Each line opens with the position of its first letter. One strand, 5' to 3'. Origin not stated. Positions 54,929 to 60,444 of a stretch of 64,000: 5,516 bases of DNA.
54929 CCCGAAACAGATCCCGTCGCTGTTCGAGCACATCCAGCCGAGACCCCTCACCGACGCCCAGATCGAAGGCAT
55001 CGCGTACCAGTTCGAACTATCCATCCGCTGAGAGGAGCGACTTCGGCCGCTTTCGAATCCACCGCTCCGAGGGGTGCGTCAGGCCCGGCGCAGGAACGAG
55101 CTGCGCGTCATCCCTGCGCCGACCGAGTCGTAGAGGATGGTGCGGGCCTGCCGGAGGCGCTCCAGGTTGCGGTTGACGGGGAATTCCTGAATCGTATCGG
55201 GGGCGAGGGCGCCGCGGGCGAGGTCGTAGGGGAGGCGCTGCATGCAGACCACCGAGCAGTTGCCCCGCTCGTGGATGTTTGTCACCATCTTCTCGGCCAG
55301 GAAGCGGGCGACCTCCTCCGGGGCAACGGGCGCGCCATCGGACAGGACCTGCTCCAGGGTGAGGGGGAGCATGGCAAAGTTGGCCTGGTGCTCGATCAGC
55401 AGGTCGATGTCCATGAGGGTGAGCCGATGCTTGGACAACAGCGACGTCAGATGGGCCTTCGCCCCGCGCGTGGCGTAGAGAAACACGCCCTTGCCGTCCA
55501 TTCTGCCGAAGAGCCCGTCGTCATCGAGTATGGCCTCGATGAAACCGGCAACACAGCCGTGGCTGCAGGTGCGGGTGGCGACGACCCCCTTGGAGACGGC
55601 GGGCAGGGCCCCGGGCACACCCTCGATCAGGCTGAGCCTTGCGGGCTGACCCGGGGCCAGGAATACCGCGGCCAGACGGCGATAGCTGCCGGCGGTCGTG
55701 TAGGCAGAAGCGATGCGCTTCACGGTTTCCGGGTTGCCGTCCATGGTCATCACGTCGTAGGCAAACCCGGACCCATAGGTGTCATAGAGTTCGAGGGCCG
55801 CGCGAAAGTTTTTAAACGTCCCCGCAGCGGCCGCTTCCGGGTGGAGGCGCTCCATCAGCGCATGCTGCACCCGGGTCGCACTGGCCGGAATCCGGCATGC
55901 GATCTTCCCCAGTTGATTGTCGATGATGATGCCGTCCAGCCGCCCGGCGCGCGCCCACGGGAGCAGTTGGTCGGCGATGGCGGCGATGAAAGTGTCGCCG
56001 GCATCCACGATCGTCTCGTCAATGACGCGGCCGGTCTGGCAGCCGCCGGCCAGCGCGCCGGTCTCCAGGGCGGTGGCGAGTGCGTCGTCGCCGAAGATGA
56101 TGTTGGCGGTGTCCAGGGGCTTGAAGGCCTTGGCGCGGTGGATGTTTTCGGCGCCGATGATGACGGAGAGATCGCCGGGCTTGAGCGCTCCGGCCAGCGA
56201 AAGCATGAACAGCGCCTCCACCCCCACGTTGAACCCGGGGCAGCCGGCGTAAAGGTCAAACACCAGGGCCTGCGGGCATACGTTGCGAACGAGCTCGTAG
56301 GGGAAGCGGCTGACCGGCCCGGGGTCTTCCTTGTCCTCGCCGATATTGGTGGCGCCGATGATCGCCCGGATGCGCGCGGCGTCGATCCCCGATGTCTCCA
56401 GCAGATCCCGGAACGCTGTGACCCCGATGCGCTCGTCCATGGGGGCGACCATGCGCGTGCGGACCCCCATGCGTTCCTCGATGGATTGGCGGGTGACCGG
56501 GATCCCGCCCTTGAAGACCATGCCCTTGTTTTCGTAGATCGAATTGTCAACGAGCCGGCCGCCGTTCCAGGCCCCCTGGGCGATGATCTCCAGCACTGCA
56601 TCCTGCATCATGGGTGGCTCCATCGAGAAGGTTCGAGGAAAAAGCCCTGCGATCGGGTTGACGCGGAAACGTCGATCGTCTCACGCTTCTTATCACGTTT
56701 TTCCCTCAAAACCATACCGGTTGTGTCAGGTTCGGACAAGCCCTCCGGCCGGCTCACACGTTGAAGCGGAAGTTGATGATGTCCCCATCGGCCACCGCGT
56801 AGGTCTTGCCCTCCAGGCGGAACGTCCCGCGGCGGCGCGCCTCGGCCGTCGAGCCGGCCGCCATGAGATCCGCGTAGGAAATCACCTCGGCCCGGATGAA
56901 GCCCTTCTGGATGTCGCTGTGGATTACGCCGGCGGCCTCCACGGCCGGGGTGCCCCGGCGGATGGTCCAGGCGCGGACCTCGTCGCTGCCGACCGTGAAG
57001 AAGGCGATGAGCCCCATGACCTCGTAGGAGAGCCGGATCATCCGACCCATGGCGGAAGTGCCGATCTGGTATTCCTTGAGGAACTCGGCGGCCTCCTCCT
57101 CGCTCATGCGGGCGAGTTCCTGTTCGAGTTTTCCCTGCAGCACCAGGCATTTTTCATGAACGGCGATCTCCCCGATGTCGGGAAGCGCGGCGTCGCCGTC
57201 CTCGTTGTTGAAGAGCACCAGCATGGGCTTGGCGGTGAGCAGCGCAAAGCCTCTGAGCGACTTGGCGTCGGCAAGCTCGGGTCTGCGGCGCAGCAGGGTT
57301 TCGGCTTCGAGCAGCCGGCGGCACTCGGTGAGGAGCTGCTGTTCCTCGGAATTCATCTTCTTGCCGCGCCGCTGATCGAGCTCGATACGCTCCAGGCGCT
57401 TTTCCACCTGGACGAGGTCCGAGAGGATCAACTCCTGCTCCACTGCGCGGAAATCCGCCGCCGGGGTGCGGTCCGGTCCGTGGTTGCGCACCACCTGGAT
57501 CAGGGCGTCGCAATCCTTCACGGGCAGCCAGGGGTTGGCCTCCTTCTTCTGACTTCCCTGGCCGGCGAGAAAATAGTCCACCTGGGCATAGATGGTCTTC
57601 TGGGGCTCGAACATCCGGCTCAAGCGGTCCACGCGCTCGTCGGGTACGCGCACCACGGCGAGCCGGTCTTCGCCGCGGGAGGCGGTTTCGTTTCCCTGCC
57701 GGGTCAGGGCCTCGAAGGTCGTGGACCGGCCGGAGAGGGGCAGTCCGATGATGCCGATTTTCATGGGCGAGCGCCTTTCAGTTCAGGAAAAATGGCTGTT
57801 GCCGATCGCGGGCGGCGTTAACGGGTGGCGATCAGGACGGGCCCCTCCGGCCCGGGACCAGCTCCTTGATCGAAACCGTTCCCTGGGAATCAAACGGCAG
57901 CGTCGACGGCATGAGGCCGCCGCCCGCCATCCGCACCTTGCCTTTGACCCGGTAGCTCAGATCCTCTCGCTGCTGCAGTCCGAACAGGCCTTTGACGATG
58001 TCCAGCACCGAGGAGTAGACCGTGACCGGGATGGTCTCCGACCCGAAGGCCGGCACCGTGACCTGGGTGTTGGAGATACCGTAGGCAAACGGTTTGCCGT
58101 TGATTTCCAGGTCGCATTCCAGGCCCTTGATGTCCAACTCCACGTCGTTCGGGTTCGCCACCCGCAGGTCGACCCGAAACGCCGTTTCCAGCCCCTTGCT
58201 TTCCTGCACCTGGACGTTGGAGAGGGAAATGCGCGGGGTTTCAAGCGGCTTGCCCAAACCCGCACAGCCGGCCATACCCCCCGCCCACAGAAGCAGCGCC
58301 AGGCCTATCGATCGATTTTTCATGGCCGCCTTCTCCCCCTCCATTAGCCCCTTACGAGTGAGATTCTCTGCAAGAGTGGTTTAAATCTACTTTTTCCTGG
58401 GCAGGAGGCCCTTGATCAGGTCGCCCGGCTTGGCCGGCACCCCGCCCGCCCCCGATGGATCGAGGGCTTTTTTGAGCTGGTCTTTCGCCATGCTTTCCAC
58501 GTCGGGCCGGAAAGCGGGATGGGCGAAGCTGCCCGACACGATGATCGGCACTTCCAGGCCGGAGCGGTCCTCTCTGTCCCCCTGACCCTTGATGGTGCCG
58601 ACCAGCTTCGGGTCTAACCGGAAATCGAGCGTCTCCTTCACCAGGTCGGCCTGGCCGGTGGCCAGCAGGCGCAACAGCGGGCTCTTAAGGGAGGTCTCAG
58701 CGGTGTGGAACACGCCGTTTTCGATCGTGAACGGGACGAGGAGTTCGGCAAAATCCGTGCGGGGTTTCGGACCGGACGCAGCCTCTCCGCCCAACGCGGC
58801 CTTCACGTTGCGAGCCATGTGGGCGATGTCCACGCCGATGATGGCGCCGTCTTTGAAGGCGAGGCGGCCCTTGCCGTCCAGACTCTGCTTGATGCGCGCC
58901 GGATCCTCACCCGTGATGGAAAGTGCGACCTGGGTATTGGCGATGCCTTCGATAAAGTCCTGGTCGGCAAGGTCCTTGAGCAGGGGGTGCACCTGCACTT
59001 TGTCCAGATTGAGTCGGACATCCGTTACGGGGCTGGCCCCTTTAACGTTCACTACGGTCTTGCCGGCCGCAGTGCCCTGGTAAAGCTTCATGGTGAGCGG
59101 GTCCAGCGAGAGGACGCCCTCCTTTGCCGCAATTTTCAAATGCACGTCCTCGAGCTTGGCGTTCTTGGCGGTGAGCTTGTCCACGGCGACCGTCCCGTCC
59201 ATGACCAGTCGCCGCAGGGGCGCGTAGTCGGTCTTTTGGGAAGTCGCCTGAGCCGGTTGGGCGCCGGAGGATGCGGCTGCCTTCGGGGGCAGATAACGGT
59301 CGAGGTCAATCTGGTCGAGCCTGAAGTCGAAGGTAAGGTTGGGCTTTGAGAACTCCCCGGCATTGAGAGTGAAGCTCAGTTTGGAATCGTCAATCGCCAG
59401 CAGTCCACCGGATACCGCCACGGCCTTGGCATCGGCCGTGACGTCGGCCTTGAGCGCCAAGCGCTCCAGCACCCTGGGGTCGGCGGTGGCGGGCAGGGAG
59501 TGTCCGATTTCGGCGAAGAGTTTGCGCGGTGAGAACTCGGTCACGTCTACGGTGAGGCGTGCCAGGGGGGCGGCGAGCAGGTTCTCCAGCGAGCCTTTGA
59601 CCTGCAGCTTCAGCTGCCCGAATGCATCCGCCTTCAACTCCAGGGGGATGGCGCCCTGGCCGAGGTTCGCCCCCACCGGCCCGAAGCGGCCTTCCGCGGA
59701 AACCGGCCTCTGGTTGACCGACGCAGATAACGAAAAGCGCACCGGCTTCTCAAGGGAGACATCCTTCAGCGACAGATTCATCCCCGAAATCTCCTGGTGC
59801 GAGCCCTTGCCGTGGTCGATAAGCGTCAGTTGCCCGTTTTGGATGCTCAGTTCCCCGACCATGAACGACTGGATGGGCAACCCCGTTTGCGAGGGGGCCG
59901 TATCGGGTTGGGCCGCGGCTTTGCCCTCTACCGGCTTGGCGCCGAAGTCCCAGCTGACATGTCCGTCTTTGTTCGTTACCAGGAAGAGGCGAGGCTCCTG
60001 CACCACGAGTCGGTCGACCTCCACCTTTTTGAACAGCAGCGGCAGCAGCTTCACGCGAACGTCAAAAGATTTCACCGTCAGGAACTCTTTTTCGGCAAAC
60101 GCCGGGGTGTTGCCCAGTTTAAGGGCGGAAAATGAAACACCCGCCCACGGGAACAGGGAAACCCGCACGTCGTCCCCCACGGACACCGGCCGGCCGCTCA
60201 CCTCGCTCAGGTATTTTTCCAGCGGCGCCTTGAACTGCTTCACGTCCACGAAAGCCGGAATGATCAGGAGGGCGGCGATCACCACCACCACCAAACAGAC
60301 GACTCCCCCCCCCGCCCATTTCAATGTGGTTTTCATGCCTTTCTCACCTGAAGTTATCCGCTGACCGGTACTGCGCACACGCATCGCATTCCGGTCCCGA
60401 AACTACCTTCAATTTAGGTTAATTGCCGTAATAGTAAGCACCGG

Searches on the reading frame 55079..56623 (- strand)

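Call 33: search_protein_families(library=pfam, proteins=[window:55079-56623:-], max_evalue=0.001)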
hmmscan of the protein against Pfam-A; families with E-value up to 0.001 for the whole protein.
window:55079-56623:- (514 aa): 1 family
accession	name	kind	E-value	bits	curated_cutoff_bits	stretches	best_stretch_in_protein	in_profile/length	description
PF08541.16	ACP_syn_III_C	-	0.00093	19.7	26.6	0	396-456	1-48/90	3-Oxoacyl-[acyl-carrier-protein (ACP)] synthase III C terminal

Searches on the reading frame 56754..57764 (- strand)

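Call 54: search_protein_families(library=pfam, proteins=[window:56754-57764:-], max_evalue=0.00001)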
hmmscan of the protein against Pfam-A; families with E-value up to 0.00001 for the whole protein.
window:56754-57764:- (336 aa): 1 family
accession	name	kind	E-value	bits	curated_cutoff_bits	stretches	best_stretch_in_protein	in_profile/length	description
PF06071.19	YchF-GTPase_C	-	1e-36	125.4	27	1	252-335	1-84/84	Protein of unknown function (DUF933)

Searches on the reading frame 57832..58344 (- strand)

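Call 54: search_protein_families(library=pfam, proteins=[window:57832-58344:-], max_evalue=0.00001)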
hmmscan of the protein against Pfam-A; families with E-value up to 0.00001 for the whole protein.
window:57832-58344:- (170 aa): 1 family
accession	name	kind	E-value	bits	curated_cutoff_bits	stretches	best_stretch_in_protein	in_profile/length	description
PF03168.19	LEA_2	-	2.7e-19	69.9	25.4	1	60-155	2-98/98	Late embryogenesis abundant protein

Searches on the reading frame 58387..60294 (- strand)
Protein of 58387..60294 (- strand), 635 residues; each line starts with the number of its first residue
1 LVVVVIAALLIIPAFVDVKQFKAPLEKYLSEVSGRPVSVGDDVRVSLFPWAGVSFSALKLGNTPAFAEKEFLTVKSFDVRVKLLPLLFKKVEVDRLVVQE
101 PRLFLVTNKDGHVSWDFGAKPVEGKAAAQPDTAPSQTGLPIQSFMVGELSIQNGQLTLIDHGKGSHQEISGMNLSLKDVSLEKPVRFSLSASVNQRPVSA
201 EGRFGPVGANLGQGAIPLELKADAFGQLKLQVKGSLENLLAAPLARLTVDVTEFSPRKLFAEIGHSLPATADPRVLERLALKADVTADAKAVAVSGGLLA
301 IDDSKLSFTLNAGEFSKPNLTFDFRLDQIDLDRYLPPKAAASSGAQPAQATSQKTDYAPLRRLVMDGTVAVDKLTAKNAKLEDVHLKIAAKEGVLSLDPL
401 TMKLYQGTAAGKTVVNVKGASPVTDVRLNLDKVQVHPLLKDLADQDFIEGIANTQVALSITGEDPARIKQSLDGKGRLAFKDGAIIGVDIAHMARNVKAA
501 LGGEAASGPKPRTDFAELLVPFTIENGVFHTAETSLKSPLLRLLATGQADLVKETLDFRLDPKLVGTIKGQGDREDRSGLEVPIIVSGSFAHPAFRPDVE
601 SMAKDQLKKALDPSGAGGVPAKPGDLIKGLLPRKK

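Call 54: search_protein_families(library=pfam, proteins=[window:58387-60294:-], max_evalue=0.00001)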
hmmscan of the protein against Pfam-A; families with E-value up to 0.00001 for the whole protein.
window:58387-60294:- (635 aa): 3 families
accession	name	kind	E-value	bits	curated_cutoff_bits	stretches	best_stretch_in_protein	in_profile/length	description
PF05170.20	AsmA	-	4.6e-58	197.9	29.8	2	276-531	351-604/607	AsmA family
PF05359.17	DUF748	-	2.6e-19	69.3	50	1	2-430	21-405/1037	Domain of Unknown Function (DUF748)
PF13116.12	YhdP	-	2.7e-15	55.9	46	0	517-569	1125-1179/1224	YhdP protein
